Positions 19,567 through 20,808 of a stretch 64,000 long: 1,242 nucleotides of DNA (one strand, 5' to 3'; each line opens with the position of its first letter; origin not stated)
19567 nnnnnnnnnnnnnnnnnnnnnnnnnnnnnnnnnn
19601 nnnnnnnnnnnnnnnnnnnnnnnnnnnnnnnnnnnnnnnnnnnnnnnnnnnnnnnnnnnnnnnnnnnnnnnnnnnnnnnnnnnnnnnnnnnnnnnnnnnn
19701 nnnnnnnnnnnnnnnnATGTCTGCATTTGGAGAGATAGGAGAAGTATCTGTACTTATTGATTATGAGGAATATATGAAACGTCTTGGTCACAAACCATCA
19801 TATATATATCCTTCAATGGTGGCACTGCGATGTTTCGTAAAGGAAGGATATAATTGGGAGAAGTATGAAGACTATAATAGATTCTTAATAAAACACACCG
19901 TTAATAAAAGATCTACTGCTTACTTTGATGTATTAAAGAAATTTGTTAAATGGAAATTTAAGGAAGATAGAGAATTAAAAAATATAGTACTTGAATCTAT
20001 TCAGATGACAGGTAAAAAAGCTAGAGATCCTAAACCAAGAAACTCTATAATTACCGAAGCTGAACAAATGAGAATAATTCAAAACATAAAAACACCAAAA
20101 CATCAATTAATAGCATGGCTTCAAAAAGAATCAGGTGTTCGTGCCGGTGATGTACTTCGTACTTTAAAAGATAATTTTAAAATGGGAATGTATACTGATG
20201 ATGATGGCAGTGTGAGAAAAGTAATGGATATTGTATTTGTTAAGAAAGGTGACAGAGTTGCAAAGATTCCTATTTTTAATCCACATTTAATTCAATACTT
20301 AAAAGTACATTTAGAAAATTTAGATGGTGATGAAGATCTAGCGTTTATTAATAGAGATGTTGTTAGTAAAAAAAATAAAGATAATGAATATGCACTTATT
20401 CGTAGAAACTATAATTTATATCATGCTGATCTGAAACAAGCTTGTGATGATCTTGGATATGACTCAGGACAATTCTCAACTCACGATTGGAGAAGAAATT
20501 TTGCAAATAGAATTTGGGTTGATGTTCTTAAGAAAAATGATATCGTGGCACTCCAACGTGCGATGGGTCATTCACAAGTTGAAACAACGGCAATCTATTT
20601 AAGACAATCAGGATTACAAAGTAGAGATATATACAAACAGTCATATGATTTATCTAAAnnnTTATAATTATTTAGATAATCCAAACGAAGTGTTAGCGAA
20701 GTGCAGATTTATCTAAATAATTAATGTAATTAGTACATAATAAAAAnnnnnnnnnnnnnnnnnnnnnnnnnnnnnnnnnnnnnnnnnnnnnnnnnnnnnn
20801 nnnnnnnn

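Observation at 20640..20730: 30-bp perfect palindrome and flanking direct repeats at the integrase 3' end: candidate att/core site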

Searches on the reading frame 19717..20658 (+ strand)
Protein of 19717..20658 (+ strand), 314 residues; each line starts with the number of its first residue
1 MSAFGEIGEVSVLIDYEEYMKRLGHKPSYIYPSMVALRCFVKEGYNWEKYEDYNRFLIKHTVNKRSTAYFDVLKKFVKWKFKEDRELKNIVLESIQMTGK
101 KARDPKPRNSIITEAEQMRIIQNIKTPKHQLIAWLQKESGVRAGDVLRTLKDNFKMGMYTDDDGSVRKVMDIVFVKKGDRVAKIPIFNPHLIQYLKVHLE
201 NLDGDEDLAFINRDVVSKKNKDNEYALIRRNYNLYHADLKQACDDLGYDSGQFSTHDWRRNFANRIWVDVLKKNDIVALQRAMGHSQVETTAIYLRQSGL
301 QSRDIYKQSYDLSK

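Call 7: search_protein_families(library=pfam, proteins=[window:19717-20658:+], max_evalue=0.01)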
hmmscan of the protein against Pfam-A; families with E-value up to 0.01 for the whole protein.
window:19717-20658:+ (314 aa): 1 family
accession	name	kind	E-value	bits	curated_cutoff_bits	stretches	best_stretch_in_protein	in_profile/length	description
PF00589.27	Phage_integrase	-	1.6e-07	31.7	27.1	1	113-297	4-168/172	Phage integrase family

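Call 10: find_related_loci(query=window:19717-20658:+, collection=viral_contigs, flank=5000)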
Query window:19717-20658:+ (314 aa) in viral_contigs; peptide patterns used: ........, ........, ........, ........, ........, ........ (x = any residue, [..] = any of these).
6 stretches matched a pattern, but none encodes a relative of the query by tblastn (E <= 1e-3).

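Call 12: find_homologous_proteins(query=window:19717-20658:+, max_evalue=0.001)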
Query window:19717-20658:+ (314 aa): 11 proteins with E <= 0.001 among 556 candidates.
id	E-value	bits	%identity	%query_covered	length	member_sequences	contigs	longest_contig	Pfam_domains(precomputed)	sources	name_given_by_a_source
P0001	2.8e-209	712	100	100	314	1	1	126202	PF00589.28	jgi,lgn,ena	-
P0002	5.7e-128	445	63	96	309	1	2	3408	PF00589.28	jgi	jgi:integrase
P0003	1.7e-120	420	59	96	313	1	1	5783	PF00589.28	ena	-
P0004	2.9e-104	367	53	96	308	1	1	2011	PF00589.28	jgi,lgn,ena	-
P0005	6.4e-101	356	51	96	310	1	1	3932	PF00589.28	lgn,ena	-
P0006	4.6e-100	353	51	97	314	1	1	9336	PF00589.28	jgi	jgi:integrase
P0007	4.9e-99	350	49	96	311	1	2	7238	PF00589.28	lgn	-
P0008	4.2e-98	346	51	97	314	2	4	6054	PF00589.28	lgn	-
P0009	2.5e-95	337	50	96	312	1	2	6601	PF00589.28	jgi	jgi:integrase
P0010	3.9e-86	307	50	95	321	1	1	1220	PF00589.28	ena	-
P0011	5.4e-71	257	58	62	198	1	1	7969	PF00589.28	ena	-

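Call 13: find_encoding_contigs(protein=P0001, flank=10000, max_places=3)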
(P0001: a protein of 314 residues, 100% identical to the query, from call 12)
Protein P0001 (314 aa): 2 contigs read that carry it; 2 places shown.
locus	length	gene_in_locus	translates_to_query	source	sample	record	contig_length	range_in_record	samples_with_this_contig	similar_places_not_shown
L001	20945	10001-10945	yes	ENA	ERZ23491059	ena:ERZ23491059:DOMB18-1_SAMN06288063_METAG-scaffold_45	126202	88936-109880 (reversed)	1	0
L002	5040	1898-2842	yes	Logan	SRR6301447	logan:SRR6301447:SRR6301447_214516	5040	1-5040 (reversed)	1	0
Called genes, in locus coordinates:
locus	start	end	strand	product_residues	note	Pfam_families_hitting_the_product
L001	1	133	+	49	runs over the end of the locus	-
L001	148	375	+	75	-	-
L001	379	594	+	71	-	-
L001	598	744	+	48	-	-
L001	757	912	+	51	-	-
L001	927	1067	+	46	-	-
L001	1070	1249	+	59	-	-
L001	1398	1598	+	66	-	-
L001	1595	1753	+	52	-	-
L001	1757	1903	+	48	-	-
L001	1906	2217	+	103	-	-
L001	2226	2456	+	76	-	-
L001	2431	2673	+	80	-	-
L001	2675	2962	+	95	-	-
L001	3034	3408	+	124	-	-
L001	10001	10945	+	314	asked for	PF00589:Phage_integrase (weak)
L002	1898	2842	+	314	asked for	PF00589:Phage_integrase (weak)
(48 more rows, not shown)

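Call 14: find_encoding_contigs(protein=P0002, flank=10000, max_places=3)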
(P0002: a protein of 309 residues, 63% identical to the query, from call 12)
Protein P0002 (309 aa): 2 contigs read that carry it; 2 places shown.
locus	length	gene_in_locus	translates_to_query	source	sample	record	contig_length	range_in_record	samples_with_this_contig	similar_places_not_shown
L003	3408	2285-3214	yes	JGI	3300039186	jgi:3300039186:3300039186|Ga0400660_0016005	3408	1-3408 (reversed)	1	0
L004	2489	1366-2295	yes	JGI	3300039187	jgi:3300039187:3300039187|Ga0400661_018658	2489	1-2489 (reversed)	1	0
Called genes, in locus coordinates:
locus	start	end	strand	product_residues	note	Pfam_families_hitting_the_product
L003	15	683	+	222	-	-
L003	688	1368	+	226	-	-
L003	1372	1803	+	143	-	-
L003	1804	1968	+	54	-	-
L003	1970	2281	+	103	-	-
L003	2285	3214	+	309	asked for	PF00589:Phage_integrase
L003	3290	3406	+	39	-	?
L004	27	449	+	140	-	-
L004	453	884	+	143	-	-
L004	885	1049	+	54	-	-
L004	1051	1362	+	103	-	-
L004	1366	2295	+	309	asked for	PF00589:Phage_integrase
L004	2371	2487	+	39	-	?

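Call 15: find_encoding_contigs(protein=P0003, flank=10000, max_places=3)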
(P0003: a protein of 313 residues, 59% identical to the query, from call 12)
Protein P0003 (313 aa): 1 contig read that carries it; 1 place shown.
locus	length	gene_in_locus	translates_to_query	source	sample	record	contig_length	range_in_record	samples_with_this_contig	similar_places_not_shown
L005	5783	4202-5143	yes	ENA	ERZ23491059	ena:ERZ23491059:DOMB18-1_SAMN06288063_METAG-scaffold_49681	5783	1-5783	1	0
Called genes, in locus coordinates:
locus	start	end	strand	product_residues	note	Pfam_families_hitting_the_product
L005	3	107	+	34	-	?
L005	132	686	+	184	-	-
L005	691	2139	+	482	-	-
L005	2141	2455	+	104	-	-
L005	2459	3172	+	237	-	-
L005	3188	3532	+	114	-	-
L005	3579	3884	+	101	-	-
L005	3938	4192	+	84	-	-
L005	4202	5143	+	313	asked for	PF00589:Phage_integrase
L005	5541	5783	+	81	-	?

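Call 16: find_encoding_contigs(protein=P0006, flank=10000, max_places=3)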
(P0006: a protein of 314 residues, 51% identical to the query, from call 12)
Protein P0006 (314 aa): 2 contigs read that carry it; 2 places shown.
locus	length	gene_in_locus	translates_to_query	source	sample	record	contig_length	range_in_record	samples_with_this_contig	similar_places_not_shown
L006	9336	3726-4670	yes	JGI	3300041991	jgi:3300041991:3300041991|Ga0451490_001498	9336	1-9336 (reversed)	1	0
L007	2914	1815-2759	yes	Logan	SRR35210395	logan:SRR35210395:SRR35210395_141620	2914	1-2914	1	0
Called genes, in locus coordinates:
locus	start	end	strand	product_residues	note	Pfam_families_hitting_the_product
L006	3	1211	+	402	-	?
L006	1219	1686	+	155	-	-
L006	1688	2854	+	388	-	PF20990:DUF2207_C (faint)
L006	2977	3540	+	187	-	-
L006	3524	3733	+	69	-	-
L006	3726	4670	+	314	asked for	PF00589:Phage_integrase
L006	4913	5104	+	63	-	-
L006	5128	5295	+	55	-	-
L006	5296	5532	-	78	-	-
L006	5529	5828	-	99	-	-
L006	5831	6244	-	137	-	-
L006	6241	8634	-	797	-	-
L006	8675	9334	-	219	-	?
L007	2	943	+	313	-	?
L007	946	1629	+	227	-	-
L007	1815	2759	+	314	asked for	PF00589:Phage_integrase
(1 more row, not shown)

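Call 17: find_encoding_contigs(protein=P0007, flank=10000, max_places=3)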
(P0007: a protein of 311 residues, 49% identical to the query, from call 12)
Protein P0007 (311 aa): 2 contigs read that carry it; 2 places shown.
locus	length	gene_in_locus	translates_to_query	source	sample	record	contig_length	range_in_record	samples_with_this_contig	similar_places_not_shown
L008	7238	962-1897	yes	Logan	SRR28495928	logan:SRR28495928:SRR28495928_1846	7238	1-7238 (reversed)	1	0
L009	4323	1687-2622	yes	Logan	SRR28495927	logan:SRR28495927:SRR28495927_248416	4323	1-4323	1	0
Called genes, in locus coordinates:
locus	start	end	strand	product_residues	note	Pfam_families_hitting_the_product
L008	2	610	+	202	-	?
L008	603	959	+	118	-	-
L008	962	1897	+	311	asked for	PF00589:Phage_integrase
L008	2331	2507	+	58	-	-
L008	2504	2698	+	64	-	-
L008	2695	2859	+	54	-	-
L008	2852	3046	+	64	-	-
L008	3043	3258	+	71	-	-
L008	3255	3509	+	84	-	-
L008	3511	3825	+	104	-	-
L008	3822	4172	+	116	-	-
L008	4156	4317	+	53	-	-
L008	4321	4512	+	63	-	-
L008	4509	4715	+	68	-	-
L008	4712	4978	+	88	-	-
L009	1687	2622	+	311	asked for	PF00589:Phage_integrase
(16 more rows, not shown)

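Call 18: find_encoding_contigs(protein=P0008, flank=10000, max_places=4)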
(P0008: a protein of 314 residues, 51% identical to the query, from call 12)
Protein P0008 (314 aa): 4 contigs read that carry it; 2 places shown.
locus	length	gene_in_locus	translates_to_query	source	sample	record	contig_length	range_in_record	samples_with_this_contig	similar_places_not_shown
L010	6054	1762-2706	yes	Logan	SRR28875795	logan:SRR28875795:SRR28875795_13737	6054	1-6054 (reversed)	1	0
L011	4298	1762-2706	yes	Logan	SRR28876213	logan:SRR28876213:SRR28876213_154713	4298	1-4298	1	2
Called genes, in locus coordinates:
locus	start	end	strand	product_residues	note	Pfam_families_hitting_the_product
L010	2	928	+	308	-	?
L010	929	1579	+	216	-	-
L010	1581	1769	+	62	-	-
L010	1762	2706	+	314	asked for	PF00589:Phage_integrase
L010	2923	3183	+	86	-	-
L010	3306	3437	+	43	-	-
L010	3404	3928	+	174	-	-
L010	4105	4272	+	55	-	-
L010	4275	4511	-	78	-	-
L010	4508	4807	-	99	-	-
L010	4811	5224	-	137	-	-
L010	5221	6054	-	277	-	?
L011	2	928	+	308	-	?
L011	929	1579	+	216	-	-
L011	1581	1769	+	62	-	-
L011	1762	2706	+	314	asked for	PF00589:Phage_integrase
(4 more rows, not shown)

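Call 19: find_encoding_contigs(protein=P0009, flank=10000, max_places=3)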
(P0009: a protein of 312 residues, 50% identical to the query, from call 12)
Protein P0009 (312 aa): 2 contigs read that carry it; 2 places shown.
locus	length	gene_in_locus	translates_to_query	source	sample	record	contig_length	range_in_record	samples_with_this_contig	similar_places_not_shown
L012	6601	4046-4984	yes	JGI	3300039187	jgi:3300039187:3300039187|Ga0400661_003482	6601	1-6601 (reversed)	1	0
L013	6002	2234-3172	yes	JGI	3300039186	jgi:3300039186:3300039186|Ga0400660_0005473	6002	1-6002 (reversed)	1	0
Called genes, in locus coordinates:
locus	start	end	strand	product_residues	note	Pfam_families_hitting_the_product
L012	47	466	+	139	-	-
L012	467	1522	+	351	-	-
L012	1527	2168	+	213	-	-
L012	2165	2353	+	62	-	-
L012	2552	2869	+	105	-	-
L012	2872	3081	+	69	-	-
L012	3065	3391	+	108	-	-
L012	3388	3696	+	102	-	-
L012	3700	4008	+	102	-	-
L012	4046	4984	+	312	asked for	PF00589:Phage_integrase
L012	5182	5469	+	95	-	-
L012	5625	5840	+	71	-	-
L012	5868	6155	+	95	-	-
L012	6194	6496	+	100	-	-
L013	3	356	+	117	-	?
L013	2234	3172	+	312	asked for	PF00589:Phage_integrase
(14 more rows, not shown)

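Call 20: find_encoding_contigs(protein=P0011, flank=10000, max_places=3)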
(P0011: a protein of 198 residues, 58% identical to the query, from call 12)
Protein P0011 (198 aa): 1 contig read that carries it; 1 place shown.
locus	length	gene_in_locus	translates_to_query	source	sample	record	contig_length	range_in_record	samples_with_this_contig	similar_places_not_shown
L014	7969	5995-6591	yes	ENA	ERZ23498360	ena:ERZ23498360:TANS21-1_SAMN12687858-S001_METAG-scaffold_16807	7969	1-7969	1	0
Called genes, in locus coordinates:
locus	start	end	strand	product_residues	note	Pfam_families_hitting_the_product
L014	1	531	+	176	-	?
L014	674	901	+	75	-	-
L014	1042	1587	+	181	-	-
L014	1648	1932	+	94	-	-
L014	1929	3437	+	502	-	-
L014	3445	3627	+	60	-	-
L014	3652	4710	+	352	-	-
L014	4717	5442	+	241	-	-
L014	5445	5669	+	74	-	-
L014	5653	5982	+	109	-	-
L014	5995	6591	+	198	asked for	PF00589:Phage_integrase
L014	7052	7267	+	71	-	-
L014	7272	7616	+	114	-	-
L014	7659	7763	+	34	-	-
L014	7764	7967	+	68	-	?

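Call 21: find_encoding_contigs(protein=P0005, flank=10000, max_places=3)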
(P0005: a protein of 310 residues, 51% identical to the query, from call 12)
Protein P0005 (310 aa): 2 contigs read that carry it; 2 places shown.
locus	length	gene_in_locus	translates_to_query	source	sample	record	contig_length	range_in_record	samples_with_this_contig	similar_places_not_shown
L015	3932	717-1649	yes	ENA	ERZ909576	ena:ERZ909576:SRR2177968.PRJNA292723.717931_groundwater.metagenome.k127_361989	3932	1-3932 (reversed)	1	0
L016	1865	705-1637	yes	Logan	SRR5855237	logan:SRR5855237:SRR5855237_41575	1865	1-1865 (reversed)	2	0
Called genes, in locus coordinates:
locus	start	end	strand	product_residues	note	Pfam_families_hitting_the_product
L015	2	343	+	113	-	?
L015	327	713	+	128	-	-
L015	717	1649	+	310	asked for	PF00589:Phage_integrase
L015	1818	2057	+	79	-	-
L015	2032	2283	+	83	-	-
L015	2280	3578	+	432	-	PF01145:Band_7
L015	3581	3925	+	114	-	-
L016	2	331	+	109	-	?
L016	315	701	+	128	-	-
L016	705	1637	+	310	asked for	PF00589:Phage_integrase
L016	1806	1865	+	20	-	?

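Call 22: find_encoding_contigs(protein=P0004, flank=10000, max_places=3)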
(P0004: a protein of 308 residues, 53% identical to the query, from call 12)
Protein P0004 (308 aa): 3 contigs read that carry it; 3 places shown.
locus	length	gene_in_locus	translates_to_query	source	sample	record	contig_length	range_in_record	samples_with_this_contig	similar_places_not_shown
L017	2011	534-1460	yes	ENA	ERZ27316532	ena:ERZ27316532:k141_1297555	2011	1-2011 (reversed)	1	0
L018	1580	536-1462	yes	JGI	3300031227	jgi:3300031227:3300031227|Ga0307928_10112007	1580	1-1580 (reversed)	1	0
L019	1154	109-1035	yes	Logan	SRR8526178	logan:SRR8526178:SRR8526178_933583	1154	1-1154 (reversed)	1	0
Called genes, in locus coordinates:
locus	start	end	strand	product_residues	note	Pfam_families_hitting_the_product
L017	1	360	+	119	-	?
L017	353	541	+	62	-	-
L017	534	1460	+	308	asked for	PF00589:Phage_integrase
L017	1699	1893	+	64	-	-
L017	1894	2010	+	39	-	?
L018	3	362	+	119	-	?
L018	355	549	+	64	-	-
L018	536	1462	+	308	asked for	PF00589:Phage_integrase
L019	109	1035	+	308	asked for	PF00589:Phage_integrase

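Call 25: search_protein_families(library=phrogs, proteins=[window:19717-20658:+], max_evalue=0.001)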
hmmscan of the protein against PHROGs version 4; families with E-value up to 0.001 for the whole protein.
window:19717-20658:+ (314 aa): 4 families
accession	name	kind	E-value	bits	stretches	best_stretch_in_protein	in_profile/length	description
phrog_1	-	integration and excision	1.7e-15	58.3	1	16-298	173-436/611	integrase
phrog_216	-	integration and excision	3.3e-13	50.4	1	67-306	16-233/301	integrase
phrog_7269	-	integration and excision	7.6e-06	26.8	1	231-295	9-67/89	integrase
phrog_5127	-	integration and excision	8.6e-06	26.5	1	43-152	134-237/355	integrase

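Call 35: find_related_loci(query=A1, collection=viral_contigs, flank=6000)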
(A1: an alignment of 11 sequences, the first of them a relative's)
Query A1 (314 aa) in viral_contigs; peptide patterns used: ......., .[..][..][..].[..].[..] (x = any residue, [..] = any of these).
51 stretches matched a pattern, but none encodes a relative of the query by tblastn (E <= 1e-3).

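Call 36: find_related_loci(query=A1, collection=genome_contigs, flank=10000)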
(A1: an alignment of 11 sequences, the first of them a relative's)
Query A1 (314 aa) in genome_contigs; peptide patterns used: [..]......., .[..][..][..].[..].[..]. (x = any residue, [..] = any of these).
39 stretches matched a pattern, but none encodes a relative of the query by tblastn (E <= 1e-3).

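Call 42: search_protein_families(library=ncbifam, proteins=[window:19717-20658:+], max_evalue=0.01)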
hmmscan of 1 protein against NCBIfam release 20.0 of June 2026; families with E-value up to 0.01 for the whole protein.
window:19717-20658:+ (314 aa): 6 families
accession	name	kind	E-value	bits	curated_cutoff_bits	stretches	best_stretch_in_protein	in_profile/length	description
NF040815.2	recomb_XerA_Arch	equivalog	6.8e-14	52.1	220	1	45-299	38-256/263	site-specific tyrosine recombinase/integron integrase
TIGR02249.1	integrase_gron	subfamily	5e-06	26.1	265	0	239-295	246-298/315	integron integrase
TIGR02224.1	recomb_XerC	equivalog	6.5e-05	22.4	335.15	1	249-310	232-290/295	tyrosine recombinase XerC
NF001399.0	PRK00283.1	subfamily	0.00012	21.5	279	1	235-296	224-282/300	tyrosine recombinase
TIGR02225.1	recomb_XerD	equivalog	0.00049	19.5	329.6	1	237-309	218-286/290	site-specific tyrosine recombinase XerD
NF003462.0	PRK05084.1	equivalog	0.0029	16.4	267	1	252-297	302-344/360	tyrosine recombinase XerS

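Call 43: search_solved_structures(query=A1, max_evalue=0.01)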
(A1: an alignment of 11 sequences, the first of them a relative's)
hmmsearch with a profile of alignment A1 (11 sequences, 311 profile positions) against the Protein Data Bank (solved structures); distinct sequences matched with E-value up to 0.01: 4.
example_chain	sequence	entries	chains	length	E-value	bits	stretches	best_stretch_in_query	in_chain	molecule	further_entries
4a8e_A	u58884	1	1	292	1.3e-10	44.2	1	8-304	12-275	PROBABLE TYROSINE RECOMBINASE XERC-LIKE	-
5c6k_A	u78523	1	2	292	6.3e-05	25.5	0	249-291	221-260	Integrase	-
2a3v_A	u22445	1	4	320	0.0019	20.6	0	219-291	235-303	site-specific recombinase IntI4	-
5dor_A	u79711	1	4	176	0.0021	20.5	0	248-291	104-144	Integrase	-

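Call 70: predict_structure(alignment_id=A1)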
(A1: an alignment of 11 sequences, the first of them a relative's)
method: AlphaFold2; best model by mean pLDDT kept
length: 314 residues; sequences in the alignment: 11
mean_pLDDT: 75.9   pTM: 0.54
mean pLDDT of the five models: 75.9, 75.5, 75.0, 74.5, 74.3
residues with pLDDT >= 90: 56; 70-90: 157; 50-70: 69; < 50: 32
segments of 3 or more residues with pLDDT < 50: 1-4, 102-109, 263-271, 297-301
pLDDT, mean of each block of 10 residues (from residue 1): 55 91 90 90 87 85 75 91 89 74 43 73 89 84 85 88 82 72 79 91 85 86 86 89 79 54 48 57 62 51 55 53
secondary structure, 60 per line:
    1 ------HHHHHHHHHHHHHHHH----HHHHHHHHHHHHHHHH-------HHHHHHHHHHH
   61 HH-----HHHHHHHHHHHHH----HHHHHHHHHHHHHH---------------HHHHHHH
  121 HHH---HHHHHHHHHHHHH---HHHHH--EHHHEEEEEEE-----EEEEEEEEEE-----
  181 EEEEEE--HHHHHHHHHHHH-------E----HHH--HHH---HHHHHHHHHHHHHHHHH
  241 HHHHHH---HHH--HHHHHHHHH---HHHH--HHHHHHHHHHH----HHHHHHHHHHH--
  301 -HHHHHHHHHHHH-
elements in order: H7-22 H27-42 H50-62 H68-80 H85-98 H114-123 H127-139 H143-147 E154-160 E166-175 E181-186 H189-200 H224-246 H255-263 H267-270 H273-283 H288-298 H302-313
